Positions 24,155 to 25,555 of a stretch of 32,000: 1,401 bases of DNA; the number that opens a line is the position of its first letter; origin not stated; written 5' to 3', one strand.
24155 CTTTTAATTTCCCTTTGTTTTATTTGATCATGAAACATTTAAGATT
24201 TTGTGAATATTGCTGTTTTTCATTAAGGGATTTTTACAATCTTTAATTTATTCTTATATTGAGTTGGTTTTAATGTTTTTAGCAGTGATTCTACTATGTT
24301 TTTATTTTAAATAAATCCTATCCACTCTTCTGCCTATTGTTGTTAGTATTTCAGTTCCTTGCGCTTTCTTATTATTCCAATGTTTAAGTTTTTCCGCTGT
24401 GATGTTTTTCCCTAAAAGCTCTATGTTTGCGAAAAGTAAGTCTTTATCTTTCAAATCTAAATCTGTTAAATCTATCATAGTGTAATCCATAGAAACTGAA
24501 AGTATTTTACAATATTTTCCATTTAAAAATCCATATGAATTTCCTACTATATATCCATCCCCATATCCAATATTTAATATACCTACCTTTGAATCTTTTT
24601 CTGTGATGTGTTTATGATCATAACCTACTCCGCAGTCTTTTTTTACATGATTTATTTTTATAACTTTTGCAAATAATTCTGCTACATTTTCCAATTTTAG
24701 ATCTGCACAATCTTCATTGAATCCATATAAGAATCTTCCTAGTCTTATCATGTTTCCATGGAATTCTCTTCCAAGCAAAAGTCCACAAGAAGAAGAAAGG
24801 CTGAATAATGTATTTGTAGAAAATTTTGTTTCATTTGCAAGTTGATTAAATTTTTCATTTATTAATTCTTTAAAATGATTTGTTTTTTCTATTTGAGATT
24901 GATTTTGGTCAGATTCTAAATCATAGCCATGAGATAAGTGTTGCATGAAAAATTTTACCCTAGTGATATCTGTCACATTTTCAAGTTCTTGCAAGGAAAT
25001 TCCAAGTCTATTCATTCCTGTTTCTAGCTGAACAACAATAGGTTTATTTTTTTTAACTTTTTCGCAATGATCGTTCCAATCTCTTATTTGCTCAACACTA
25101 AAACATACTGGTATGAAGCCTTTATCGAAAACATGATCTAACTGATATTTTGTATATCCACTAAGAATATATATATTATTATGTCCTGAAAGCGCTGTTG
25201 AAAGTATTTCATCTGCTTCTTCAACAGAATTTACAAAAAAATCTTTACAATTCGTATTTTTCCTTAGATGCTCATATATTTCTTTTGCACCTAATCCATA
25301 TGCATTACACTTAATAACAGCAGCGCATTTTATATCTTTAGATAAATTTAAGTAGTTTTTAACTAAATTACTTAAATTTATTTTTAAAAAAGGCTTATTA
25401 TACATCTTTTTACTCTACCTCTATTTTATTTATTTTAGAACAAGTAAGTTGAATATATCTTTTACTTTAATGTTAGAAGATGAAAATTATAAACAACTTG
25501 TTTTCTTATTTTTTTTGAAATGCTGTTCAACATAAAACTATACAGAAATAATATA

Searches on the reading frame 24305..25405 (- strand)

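Call 42: search_protein_families(library=pfam, proteins=[window:24305-25405:-], max_evalue=0.01)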
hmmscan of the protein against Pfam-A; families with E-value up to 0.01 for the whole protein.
window:24305-25405:- (367 aa): 2 families
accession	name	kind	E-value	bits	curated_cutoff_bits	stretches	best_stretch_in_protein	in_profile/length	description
PF01168.26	Ala_racemase_N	-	5.7e-32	111.6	24.1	1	9-230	1-219/220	Alanine racemase, N-terminal domain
PF00842.27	Ala_racemase_C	-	1.8e-23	83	25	1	241-365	1-127/127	Alanine racemase, C-terminal domain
